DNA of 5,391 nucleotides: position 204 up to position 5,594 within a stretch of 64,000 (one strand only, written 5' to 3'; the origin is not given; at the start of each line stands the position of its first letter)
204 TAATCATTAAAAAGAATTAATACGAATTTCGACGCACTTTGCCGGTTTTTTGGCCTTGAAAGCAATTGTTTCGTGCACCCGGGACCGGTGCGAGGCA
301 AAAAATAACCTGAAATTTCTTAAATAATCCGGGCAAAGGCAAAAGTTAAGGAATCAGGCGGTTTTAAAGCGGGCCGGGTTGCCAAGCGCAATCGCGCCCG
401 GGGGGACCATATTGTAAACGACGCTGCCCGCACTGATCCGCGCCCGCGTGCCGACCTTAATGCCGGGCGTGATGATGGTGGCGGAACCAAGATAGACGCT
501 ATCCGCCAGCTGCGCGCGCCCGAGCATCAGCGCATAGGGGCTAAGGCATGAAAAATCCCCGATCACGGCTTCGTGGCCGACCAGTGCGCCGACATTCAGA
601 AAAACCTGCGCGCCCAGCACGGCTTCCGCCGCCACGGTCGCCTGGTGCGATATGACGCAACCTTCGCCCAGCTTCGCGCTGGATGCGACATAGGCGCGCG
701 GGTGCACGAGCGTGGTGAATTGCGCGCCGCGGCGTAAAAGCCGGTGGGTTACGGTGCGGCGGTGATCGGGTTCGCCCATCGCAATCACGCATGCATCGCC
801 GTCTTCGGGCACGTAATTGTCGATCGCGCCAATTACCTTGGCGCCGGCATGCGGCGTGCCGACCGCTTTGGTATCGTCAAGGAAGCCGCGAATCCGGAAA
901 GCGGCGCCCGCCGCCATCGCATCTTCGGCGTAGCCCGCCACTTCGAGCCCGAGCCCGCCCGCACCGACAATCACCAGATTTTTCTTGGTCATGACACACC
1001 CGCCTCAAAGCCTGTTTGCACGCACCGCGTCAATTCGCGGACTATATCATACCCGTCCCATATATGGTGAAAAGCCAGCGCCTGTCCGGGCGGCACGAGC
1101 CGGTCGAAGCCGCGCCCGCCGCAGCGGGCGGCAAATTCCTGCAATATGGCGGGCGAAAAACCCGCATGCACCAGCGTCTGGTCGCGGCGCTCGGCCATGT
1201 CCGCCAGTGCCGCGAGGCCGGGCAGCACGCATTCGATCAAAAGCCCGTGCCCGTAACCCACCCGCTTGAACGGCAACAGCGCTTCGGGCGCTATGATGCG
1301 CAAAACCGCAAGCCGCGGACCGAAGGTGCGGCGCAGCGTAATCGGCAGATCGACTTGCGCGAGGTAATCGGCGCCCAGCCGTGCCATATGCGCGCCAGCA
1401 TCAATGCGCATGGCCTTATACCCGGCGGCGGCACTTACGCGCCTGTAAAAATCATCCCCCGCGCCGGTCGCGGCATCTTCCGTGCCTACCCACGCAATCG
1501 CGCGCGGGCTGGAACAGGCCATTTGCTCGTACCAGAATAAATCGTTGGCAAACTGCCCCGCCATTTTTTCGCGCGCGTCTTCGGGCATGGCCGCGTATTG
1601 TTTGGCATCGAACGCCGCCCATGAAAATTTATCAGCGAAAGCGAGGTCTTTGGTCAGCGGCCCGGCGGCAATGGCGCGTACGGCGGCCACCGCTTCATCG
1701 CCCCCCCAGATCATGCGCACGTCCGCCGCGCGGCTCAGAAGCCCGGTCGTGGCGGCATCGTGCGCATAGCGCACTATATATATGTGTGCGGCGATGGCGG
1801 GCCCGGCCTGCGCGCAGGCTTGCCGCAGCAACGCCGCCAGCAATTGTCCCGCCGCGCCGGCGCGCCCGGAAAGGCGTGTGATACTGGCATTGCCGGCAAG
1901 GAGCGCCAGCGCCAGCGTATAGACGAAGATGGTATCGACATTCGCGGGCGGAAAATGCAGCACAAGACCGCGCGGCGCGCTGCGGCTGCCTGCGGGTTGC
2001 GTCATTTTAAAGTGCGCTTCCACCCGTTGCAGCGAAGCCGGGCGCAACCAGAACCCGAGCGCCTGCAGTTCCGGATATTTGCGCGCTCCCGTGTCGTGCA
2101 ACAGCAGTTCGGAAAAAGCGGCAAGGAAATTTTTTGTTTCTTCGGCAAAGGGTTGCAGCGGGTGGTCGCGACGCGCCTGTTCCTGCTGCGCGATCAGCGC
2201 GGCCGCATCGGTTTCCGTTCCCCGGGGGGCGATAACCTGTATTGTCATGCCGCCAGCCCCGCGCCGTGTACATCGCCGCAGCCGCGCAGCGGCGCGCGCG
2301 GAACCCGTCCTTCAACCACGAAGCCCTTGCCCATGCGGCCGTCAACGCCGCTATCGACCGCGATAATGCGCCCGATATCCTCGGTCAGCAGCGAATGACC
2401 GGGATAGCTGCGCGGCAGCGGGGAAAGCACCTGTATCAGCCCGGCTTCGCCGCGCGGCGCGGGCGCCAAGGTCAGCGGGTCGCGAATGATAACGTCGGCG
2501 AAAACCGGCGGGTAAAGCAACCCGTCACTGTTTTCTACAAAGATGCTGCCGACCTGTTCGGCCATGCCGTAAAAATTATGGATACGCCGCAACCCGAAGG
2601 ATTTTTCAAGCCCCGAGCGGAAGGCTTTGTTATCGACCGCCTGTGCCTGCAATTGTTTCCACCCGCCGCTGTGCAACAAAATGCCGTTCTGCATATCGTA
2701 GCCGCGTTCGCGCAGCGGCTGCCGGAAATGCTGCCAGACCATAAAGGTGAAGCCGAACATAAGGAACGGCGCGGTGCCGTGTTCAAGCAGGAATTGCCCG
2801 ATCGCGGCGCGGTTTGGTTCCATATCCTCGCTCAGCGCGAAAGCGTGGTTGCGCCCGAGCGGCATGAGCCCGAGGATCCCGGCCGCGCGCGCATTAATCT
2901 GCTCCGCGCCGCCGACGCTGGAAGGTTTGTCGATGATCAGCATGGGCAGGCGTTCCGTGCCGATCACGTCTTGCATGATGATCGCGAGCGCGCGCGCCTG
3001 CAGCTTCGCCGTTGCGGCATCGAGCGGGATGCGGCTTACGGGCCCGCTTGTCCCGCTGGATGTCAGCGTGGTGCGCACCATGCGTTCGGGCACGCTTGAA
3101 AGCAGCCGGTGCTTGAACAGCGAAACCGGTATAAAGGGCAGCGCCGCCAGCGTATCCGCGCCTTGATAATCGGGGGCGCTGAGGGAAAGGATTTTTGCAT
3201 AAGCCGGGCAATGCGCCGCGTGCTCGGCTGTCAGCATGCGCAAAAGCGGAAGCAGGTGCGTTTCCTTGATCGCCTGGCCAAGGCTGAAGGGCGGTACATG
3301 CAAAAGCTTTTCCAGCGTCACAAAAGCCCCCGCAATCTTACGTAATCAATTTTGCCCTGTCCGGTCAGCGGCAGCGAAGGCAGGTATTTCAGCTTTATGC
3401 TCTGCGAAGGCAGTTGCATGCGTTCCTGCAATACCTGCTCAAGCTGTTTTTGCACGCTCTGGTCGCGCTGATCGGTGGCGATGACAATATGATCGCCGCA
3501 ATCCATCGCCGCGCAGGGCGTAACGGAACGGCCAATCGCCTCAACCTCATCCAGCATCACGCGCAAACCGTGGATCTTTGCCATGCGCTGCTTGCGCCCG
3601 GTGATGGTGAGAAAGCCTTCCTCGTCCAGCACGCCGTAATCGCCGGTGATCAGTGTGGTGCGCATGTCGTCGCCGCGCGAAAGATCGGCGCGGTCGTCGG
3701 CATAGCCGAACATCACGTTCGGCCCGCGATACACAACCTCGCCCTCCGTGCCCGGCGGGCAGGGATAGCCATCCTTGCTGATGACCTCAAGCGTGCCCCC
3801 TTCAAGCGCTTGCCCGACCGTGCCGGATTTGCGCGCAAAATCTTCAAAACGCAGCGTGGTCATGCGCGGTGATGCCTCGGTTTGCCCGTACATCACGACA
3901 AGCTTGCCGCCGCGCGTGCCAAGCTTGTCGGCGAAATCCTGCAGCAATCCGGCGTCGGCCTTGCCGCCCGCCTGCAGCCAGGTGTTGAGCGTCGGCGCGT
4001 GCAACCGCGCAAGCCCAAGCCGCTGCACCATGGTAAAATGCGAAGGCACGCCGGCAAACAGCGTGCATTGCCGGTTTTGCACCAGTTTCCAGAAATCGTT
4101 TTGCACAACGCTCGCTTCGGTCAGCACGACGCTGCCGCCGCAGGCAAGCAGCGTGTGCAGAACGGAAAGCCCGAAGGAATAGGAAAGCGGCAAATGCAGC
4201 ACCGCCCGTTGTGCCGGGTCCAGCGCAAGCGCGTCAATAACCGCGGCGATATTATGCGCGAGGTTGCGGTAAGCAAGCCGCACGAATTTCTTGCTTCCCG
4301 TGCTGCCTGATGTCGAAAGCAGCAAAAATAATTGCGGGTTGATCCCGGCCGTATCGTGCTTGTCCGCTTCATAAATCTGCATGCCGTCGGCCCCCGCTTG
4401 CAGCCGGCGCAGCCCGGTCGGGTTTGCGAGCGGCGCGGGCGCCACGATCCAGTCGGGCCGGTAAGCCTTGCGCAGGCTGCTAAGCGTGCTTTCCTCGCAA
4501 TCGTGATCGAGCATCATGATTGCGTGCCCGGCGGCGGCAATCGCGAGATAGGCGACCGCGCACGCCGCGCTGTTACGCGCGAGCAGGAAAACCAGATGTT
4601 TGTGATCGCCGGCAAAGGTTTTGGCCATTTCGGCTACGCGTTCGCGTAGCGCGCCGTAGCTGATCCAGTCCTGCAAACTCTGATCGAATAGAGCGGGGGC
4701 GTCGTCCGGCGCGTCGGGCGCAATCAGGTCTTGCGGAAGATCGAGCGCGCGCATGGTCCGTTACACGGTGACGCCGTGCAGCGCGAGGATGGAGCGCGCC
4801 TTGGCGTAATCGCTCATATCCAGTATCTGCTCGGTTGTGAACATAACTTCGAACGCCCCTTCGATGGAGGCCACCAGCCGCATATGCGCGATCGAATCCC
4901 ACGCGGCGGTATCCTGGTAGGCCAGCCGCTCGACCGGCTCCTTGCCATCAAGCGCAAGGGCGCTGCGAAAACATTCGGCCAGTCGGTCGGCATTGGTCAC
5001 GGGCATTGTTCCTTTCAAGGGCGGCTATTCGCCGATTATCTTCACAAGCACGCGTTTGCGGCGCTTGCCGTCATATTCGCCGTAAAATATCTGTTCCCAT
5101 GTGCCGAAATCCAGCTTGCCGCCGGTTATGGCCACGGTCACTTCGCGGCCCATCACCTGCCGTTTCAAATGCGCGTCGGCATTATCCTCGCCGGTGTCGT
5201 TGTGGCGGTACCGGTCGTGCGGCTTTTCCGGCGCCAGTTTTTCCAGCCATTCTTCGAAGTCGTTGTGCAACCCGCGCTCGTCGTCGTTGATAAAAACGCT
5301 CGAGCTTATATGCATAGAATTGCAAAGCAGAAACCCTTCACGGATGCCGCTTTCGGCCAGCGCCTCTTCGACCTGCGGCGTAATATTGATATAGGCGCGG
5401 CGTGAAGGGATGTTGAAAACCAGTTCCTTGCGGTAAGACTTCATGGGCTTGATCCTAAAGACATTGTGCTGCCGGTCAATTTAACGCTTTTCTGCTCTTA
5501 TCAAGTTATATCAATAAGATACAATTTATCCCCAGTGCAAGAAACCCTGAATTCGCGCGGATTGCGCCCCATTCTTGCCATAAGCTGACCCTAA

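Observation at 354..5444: Six-gene translationally coupled operon: YjbQ, ACP, AMP-ligase, LuxE-like, LuxC-like and a NeuD/PglD acyltransferase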

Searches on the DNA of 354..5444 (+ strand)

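Call 9: search_dna_similar(query=window:354-5444:+, collection=plasmids, mode=near)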
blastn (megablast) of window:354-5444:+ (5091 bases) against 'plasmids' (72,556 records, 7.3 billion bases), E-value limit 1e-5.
No match.
